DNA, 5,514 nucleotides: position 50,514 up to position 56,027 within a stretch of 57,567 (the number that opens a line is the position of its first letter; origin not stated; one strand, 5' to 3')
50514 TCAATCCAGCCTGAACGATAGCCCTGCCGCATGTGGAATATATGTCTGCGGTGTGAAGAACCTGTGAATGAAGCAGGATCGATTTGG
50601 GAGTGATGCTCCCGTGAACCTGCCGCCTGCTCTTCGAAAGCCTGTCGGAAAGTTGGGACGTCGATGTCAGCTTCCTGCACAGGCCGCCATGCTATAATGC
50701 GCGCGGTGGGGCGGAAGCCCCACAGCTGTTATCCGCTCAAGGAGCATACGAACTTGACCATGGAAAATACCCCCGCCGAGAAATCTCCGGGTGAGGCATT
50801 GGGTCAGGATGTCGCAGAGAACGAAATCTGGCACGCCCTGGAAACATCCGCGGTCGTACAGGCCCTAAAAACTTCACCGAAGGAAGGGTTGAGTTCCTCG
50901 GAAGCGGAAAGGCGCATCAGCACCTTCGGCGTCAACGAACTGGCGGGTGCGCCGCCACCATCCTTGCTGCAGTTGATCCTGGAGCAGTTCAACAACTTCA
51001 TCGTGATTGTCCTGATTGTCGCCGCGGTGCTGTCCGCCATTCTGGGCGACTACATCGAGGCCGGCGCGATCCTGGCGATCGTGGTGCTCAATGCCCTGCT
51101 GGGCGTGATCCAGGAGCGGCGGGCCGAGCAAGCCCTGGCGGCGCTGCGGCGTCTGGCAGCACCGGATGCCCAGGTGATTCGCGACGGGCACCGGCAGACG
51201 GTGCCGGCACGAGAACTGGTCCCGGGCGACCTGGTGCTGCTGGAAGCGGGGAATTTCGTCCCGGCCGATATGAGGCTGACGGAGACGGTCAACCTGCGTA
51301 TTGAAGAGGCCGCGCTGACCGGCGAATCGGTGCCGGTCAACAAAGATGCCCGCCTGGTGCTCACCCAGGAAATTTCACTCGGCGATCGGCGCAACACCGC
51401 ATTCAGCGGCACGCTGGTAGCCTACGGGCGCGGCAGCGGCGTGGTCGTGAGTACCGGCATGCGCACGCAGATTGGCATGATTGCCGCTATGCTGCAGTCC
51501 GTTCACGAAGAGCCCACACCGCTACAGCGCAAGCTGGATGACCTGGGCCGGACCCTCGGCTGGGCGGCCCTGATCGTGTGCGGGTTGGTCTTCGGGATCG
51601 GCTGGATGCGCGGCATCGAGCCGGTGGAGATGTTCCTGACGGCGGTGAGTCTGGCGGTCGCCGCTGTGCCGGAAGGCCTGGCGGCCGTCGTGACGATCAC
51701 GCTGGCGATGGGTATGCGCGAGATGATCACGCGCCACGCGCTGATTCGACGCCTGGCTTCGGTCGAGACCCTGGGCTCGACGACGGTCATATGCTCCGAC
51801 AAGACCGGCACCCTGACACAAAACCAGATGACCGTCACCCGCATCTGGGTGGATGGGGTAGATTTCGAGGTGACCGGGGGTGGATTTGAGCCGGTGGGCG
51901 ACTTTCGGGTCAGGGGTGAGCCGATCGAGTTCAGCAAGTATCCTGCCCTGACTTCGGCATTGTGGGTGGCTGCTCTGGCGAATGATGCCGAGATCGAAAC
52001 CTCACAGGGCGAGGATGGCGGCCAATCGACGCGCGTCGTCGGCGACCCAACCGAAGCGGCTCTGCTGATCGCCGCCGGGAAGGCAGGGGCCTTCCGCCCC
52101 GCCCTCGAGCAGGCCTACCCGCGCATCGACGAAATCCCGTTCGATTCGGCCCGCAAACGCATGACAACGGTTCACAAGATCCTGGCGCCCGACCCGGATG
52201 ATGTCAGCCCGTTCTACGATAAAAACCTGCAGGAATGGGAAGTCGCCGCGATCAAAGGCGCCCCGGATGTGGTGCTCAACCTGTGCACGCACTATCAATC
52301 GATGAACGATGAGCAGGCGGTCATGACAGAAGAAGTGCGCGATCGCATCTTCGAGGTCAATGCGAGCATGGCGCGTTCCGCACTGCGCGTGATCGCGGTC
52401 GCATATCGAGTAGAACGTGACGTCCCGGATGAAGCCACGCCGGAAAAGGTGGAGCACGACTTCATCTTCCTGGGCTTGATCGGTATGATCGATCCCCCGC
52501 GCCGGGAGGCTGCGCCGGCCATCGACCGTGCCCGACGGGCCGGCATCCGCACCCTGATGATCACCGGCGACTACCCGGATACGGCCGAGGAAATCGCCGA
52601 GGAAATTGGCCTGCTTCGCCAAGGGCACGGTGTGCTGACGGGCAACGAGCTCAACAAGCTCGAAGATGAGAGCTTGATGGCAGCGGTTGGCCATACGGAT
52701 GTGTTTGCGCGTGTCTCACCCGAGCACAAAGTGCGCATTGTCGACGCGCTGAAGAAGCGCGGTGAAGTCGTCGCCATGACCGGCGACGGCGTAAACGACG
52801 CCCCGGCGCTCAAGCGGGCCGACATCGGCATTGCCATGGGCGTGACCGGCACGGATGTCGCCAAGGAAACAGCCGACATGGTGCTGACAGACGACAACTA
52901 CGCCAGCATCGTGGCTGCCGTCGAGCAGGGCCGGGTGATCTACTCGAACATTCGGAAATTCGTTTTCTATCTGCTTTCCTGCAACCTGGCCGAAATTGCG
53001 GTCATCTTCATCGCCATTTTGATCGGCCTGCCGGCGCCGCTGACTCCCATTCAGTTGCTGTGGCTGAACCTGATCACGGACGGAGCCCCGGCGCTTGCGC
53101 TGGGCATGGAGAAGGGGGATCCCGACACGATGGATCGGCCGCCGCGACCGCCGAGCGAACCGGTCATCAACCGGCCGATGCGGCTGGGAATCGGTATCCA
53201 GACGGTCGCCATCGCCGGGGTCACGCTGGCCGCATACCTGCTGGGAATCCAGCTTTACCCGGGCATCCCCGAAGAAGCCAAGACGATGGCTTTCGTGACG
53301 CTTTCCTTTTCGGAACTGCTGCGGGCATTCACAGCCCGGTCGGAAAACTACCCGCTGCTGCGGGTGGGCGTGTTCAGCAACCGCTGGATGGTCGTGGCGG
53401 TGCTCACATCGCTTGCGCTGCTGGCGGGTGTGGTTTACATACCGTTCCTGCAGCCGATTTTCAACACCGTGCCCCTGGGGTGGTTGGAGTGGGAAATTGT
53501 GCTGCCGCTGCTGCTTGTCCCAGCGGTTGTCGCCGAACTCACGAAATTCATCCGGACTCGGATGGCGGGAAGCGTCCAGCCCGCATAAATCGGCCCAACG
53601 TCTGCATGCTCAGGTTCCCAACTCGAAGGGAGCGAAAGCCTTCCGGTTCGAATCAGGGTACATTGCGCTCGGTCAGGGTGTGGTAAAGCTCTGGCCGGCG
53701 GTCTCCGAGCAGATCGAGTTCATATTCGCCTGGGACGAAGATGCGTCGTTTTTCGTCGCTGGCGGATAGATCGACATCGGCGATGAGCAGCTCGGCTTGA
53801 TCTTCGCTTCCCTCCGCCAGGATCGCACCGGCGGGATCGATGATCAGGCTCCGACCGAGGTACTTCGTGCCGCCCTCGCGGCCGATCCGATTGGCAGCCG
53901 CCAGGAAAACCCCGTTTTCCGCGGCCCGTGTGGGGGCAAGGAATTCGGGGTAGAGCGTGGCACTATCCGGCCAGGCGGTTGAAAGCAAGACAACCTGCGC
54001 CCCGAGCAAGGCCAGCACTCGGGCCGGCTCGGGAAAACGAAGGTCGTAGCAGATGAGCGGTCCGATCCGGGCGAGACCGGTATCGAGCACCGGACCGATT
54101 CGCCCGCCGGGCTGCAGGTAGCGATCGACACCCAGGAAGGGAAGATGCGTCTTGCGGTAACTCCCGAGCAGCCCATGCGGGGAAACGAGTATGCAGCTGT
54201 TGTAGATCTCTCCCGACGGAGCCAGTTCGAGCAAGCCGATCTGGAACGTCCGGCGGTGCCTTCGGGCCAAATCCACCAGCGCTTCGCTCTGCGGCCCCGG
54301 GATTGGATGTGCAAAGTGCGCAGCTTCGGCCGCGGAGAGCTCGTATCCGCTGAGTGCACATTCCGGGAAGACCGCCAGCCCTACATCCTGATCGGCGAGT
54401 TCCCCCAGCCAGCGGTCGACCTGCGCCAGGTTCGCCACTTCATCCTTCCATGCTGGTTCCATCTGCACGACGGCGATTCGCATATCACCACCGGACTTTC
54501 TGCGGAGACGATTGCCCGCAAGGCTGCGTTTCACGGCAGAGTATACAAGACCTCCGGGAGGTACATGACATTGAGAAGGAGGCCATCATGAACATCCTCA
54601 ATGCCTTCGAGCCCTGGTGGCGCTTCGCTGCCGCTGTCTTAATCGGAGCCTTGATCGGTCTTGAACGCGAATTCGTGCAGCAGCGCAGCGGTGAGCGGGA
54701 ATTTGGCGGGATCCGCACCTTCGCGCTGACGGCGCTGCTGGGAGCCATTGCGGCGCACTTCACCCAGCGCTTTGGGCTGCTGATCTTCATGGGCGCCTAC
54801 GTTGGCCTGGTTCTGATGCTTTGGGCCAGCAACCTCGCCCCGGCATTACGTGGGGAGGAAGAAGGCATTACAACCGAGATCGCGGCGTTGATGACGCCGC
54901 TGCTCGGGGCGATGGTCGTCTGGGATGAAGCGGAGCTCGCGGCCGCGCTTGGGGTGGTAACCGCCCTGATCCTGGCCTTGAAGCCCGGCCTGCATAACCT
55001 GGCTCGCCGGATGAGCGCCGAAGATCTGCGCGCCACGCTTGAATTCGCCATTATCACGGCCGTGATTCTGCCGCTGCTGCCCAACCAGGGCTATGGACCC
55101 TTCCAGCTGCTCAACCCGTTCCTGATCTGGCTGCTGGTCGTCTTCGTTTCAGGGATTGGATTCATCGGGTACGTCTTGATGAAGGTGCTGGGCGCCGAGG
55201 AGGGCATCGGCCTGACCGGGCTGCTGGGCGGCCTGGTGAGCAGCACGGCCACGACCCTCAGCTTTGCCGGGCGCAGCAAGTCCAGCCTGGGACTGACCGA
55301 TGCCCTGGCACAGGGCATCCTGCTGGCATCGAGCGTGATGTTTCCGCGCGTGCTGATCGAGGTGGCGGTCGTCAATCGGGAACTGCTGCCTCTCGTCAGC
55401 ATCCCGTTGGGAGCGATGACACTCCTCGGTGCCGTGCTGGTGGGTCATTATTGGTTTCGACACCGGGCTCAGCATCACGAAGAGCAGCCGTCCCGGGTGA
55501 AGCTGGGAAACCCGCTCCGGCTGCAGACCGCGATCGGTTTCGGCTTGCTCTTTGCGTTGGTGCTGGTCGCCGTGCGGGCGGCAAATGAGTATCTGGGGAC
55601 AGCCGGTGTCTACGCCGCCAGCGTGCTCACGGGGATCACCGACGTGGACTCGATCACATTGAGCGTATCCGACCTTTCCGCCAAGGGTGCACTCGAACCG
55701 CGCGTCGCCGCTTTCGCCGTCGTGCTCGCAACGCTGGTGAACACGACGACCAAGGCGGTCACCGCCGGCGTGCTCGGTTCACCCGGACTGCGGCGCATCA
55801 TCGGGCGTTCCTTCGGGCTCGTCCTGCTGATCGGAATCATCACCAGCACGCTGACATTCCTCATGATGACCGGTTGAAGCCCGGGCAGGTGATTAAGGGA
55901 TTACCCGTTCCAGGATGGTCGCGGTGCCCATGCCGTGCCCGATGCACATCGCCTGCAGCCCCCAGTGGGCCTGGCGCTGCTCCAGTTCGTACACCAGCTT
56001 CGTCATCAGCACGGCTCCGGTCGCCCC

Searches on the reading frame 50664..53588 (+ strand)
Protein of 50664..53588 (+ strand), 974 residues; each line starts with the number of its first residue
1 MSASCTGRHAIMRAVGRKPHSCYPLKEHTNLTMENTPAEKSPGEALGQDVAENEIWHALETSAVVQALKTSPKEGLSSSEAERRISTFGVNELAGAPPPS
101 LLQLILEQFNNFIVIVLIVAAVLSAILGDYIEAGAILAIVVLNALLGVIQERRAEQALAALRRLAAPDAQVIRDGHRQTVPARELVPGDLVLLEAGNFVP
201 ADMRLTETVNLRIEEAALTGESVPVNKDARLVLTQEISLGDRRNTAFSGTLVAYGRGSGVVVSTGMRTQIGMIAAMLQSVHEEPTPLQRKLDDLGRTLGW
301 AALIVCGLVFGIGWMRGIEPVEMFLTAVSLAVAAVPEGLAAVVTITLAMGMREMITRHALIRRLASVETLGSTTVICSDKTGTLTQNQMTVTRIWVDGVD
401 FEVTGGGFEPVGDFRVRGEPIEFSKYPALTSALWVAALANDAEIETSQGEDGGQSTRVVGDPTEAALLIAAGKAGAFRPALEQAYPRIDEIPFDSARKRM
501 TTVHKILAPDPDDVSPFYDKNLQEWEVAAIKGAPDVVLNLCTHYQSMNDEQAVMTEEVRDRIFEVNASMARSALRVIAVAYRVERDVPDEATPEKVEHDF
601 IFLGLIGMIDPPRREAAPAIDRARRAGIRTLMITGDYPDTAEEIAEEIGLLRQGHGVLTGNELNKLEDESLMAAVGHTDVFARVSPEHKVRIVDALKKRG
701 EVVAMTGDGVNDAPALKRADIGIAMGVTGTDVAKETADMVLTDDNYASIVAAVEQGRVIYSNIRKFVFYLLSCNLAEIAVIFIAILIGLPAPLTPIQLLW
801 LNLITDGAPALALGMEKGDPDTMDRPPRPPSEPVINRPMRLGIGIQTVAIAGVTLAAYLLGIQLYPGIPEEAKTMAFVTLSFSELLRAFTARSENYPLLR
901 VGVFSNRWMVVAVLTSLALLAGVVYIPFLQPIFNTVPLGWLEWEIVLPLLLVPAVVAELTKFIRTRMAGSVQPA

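Call 53: search_protein_families(library=pfam, proteins=[window:50664-53588:+], max_evalue=0.00001)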
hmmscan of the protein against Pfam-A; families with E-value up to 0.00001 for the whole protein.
window:50664-53588:+ (974 aa): 5 families
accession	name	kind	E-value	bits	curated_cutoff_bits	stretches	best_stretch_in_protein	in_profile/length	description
PF00689.26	Cation_ATPase_C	-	2.3e-56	190.8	27.3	1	790-963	1-175/175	Cation transporting ATPase, C-terminus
PF00122.25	E1-E2_ATPase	-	2.3e-52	177.6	28.1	1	164-355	2-179/181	E1-E2 ATPase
PF00690.31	Cation_ATPase_N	-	6.2e-22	77.5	20.4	1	56-124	1-69/69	Cation transporter/ATPase, N-terminus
PF00702.32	Hydrolase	-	2.5e-21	77.4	26.4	1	375-720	3-191/191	haloacid dehalogenase-like hydrolase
PF13246.12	Cation_ATPase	-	2.9e-19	69.3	21.7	1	437-544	1-91/91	Cation transport ATPase (P-type)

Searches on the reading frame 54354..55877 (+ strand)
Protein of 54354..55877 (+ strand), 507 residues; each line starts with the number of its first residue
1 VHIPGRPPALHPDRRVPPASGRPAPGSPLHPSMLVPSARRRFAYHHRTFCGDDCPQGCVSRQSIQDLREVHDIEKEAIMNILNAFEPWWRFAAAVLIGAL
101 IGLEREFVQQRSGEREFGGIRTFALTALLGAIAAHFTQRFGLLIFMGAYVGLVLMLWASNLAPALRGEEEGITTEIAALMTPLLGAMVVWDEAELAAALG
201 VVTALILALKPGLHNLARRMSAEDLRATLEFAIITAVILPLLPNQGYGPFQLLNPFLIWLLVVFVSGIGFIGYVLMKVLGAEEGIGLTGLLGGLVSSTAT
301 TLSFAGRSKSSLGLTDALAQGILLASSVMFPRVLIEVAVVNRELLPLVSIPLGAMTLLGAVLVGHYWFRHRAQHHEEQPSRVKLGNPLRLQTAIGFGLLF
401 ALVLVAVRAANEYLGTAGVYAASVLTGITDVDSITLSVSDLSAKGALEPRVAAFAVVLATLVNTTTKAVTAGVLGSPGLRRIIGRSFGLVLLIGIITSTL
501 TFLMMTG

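Call 53: search_protein_families(library=pfam, proteins=[window:54354-55877:+], max_evalue=0.00001)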
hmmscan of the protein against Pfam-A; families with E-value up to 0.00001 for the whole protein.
window:54354-55877:+ (507 aa): 2 families
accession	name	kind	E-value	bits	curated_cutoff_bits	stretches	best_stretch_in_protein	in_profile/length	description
PF13194.11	DUF4010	-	7.8e-69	232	30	1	263-475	1-210/210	Domain of unknown function (DUF4010)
PF02308.21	MgtC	-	3.1e-15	57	31.4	1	92-215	2-120/121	MgtC family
